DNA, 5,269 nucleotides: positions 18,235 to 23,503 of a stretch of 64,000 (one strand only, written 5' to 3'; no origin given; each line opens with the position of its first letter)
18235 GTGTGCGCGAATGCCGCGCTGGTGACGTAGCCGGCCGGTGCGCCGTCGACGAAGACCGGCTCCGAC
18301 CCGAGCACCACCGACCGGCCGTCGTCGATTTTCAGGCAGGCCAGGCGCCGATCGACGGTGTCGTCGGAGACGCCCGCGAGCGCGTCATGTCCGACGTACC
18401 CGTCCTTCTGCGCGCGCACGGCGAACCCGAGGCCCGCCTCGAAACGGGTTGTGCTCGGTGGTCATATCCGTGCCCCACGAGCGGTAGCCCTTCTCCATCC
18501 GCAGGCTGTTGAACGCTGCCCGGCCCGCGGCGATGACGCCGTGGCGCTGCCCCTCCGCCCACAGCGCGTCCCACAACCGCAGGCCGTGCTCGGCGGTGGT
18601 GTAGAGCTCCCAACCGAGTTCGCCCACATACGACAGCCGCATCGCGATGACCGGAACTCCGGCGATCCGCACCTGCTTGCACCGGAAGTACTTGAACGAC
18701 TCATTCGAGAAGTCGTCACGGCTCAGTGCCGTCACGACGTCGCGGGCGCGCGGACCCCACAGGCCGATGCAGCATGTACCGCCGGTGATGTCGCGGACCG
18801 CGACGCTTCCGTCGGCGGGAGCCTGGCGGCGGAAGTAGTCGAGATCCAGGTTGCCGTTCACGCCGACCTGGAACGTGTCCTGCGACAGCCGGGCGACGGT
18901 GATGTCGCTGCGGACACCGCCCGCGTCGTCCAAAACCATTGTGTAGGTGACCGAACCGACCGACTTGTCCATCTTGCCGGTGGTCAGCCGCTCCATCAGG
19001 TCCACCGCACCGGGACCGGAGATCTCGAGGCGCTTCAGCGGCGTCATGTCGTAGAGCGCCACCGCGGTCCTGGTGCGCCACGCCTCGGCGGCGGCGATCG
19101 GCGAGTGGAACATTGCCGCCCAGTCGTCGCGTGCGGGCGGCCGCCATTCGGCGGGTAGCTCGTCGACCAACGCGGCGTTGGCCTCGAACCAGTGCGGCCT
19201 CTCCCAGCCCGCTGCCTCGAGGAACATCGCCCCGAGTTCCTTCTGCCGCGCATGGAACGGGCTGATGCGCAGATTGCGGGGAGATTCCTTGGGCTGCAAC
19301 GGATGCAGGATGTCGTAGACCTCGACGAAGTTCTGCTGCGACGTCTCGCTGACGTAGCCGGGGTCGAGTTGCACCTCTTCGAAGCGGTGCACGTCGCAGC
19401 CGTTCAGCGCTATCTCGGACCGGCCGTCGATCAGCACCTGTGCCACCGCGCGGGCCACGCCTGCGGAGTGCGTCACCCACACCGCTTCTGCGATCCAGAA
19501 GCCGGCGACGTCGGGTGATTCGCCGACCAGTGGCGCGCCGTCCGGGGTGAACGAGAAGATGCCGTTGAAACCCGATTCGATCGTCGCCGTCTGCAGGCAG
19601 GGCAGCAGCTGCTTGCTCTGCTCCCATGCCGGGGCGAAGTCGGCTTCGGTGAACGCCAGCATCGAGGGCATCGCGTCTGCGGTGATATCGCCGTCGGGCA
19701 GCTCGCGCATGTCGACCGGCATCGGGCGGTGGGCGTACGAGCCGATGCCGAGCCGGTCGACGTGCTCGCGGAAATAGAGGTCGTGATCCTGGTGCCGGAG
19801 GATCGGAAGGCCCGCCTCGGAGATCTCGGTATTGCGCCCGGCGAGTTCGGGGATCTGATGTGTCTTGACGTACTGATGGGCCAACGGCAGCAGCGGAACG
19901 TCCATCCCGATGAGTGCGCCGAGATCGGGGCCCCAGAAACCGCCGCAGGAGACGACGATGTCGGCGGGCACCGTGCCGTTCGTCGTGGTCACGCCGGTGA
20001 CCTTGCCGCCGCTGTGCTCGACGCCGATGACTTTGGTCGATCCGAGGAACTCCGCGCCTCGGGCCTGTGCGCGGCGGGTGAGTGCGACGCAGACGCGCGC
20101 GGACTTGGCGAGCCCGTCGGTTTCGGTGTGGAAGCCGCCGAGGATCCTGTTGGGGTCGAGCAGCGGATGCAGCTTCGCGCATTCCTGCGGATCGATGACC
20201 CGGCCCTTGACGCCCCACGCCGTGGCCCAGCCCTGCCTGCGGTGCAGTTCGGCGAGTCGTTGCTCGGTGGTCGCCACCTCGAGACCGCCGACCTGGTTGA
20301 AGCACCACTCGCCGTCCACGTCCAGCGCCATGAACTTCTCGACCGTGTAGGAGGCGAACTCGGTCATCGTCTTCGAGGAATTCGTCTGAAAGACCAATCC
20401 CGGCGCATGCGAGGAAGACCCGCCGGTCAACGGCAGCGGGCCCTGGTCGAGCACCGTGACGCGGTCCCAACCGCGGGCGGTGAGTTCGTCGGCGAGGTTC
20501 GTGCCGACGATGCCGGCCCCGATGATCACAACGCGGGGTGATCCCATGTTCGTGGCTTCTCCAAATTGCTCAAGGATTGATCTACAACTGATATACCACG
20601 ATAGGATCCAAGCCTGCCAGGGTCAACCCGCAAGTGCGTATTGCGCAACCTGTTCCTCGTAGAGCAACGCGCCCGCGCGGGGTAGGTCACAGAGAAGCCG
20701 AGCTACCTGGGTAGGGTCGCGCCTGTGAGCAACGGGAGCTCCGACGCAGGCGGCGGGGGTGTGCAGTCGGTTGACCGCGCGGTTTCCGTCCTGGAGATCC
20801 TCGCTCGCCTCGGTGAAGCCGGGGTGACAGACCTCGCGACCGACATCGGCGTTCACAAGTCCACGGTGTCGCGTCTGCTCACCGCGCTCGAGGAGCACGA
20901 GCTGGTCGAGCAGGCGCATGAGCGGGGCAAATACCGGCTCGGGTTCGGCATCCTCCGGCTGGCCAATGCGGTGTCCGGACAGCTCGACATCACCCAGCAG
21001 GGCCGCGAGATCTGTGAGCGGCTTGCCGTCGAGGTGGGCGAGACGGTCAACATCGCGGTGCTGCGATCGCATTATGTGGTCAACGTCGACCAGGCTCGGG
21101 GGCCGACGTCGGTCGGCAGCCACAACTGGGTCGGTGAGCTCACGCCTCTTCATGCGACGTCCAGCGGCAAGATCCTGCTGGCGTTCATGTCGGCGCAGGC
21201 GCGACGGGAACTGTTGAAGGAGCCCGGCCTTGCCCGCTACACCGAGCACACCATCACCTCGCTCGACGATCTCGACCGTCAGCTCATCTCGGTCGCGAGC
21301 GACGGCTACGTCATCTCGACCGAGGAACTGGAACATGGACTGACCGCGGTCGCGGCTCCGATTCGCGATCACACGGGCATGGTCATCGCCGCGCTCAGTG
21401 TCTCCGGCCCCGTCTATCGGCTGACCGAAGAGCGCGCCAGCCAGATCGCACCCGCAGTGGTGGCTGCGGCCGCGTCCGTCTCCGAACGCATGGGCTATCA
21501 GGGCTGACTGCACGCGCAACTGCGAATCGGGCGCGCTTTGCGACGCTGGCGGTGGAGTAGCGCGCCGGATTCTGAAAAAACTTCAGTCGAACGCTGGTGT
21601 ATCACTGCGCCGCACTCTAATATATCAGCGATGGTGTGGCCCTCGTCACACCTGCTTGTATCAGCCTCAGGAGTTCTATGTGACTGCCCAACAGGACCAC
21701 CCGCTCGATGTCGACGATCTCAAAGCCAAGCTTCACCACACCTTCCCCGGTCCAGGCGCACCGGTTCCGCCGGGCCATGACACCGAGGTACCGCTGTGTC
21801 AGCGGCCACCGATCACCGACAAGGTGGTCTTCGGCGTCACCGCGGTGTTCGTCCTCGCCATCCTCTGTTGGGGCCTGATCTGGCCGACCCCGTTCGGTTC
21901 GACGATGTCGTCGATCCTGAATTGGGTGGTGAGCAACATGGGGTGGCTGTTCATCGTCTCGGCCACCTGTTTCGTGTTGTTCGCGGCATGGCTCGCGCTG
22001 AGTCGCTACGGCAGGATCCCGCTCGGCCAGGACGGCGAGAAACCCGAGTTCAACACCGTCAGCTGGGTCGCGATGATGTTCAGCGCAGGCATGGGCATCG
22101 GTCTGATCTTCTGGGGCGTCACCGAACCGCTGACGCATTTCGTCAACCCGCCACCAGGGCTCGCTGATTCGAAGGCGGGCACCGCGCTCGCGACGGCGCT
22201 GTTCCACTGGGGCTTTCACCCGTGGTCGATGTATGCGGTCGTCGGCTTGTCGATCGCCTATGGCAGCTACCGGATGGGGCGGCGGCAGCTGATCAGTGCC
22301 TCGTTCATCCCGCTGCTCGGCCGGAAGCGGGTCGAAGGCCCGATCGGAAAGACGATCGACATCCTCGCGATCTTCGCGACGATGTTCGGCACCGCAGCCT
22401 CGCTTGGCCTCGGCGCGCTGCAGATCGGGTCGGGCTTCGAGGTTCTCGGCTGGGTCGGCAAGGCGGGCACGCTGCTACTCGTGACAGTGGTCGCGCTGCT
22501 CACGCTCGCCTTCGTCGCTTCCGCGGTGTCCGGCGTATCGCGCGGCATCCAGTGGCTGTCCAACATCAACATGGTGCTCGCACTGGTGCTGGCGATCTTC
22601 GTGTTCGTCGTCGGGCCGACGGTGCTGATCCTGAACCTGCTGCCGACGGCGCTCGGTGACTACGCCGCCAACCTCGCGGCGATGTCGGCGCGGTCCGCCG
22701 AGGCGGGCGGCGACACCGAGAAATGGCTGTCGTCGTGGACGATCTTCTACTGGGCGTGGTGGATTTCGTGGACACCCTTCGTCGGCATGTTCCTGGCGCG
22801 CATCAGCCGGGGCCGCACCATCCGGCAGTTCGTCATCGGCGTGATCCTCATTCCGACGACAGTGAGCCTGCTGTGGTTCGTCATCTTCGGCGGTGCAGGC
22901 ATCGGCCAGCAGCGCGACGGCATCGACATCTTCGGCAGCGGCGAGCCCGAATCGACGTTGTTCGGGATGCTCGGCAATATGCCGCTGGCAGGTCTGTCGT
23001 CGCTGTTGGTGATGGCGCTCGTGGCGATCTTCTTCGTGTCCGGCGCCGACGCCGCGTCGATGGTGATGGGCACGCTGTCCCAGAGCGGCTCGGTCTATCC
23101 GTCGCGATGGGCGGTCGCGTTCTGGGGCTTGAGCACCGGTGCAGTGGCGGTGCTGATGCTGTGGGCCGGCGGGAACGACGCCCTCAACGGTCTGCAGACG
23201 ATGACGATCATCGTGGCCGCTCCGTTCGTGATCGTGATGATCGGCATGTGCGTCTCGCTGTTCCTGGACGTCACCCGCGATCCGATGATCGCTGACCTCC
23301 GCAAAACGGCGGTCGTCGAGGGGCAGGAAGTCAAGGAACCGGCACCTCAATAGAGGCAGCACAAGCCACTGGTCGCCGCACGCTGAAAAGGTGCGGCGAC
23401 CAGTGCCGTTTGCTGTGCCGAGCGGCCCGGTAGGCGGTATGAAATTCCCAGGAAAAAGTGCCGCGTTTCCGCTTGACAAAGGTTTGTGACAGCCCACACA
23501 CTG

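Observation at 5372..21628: Seven intergenic copies of the AT-rich palindrome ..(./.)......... link the betaine/sarcosine/C1 genes into one putative regulon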

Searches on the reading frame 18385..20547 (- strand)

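Call 9: search_protein_families(library=pfam, proteins=[window:18385-20547:-])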
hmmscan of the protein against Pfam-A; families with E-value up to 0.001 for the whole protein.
window:18385-20547:- (720 aa): 7 families
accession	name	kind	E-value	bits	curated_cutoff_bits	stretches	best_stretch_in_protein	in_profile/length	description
PF01571.26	GCV_T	-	3.6e-76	256.2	25.6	1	431-703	1-249/255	Aminomethyltransferase folate-binding domain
PF01266.30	DAO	-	3.5e-55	188.4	27.9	1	5-370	1-352/353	FAD dependent oxidoreductase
PF16350.10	FAO_M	-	6.1e-20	71.6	27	1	374-429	1-56/56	FAD dependent oxidoreductase central domain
PF00070.33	Pyr_redox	-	1.7e-06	28.9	22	0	5-40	1-35/82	Pyridine nucleotide-disulphide oxidoreductase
PF07992.20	Pyr_redox_2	-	0.00027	20.9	26.1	0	5-40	144-178/291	Pyridine nucleotide-disulphide oxidoreductase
PF01494.25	FAD_binding_3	-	0.00034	20.4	22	0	155-207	105-162/349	FAD binding domain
PF03486.20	HI0933_like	-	0.0004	20.4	50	0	148-211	107-172/244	HI0933-like protein Rossmann domain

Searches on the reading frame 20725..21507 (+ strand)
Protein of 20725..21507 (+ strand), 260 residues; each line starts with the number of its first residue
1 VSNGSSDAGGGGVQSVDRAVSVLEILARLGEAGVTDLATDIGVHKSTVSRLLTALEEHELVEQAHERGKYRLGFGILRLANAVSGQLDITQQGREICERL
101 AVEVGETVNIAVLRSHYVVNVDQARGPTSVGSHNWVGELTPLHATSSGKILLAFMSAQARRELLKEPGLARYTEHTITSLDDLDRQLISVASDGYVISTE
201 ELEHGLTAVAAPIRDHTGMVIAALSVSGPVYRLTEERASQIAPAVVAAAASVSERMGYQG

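Call 9: search_protein_families(library=pfam, proteins=[window:20725-21507:+])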
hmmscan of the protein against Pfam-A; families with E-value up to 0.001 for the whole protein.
window:20725-21507:+ (260 aa): 11 families
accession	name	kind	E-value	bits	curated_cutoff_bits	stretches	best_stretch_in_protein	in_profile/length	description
PF01614.24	IclR_C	-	1.5e-41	142.2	24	1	85-253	5-173/174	Bacterial transcriptional regulator IclR C-terminal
PF09339.16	HTH_IclR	-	1.2e-14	54.2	22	1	15-63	1-50/52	IclR helix-turn-helix domain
PF01047.28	MarR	-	6.3e-09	36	24.6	1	20-62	6-48/59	MarR family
PF25213.1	HVO_A0261_N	-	2e-08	34.4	35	1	16-72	10-63/86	HVO_A0261 N-terminal domain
PF01325.25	Fe_dep_repress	-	3.4e-06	27.6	26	1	30-68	21-59/60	Iron dependent repressor, N-terminal DNA binding domain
PF01022.26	HTH_5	-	7.5e-06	26.2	22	1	20-62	5-46/47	Bacterial regulatory protein, arsR family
PF12802.13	MarR_2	-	7.9e-06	26.4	27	1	19-66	7-55/61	MarR family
PF01978.25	TrmB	-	3.6e-05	24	25.6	1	21-67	12-58/68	Sugar-specific transcriptional regulator TrmB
PF12840.13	HTH_20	-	0.00024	21.5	27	1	23-63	7-50/51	Helix-turn-helix domain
PF13545.12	HTH_Crp_2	-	0.00041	20.7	27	0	35-63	26-55/70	Crp-like helix-turn-helix domain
PF25212.1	HVO_A0114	-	0.00044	20.4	27.6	1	18-67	23-72/84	HVO_A0114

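Call 23: search_protein_families(library=ncbifam, proteins=[window:20725-21507:+], max_evalue=0.00001)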
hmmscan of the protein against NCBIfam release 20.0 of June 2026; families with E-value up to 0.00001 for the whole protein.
window:20725-21507:+ (260 aa): 10 families
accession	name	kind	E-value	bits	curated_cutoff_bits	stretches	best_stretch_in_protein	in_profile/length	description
NF045644.1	TransRegBhcR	equivalog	5e-56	189.9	350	1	10-257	19-266/267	HTH-type transcriptional regulator BhcR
TIGR02431.1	pcaR_pcaU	subfamily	3.6e-42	144.4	284.75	1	13-255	5-247/248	beta-ketoadipate pathway transcriptional regulators, PcaR/PcaU/PobR family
NF011671.1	PRK15090.1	equivalog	6.3e-40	137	275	1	12-259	9-256/256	DNA-binding transcriptional regulator KdgR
NF008601.2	PRK11569.1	equivalog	8e-38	130.2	380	1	7-257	20-273/276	glyoxylate bypass operon transcriptional repressor IclR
NF007548.0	PRK10163.1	equivalog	2.7e-32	112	406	1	11-257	19-266/271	HTH-type transcriptional repressor AllR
NF007341.0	PRK09834.1-3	equivalog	1.5e-12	47.2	269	1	13-226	7-227/274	DNA-binding transcriptional regulator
NF007342.0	PRK09834.1-4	equivalog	5.5e-12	45.2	251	1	12-227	10-226/263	DNA-binding transcriptional regulator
NF007339.0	PRK09834.1-1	equivalog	1.1e-10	41.3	299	1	11-226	18-235/271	DNA-binding transcriptional regulator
TIGR01884.1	cas_HTH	subfamily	2.6e-09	36.8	60.2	1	17-69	142-194/202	CRISPR-associated CARF protein Csa3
NF033788.1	HTH_metalloreg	subfamily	3.3e-07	30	55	1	21-65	15-59/77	metalloregulator ArsR/SmtB family transcription factor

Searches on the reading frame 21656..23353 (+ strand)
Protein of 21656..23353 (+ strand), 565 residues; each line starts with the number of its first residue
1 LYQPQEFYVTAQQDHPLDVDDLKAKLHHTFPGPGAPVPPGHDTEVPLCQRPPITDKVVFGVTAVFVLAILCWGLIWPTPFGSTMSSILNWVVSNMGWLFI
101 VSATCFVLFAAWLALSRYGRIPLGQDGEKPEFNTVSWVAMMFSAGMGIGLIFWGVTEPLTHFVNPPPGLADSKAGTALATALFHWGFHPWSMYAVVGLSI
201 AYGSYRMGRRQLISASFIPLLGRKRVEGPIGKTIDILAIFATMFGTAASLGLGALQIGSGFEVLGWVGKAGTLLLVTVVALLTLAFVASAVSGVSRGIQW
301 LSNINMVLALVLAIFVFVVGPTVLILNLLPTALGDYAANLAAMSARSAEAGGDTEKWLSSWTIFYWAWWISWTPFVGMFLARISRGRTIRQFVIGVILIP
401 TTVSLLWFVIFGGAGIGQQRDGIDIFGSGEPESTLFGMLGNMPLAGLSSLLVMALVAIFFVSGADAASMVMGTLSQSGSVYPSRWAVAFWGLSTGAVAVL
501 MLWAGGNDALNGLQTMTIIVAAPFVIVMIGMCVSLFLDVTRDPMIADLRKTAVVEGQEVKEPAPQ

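Call 9: search_protein_families(library=pfam, proteins=[window:21656-23353:+])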
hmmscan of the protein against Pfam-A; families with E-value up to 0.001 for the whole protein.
window:21656-23353:+ (565 aa): 1 family
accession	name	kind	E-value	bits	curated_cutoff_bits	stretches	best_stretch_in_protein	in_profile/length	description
PF02028.23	BCCT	-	3.1e-171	570.5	27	1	58-540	1-483/485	BCCT, betaine/carnitine/choline family transporter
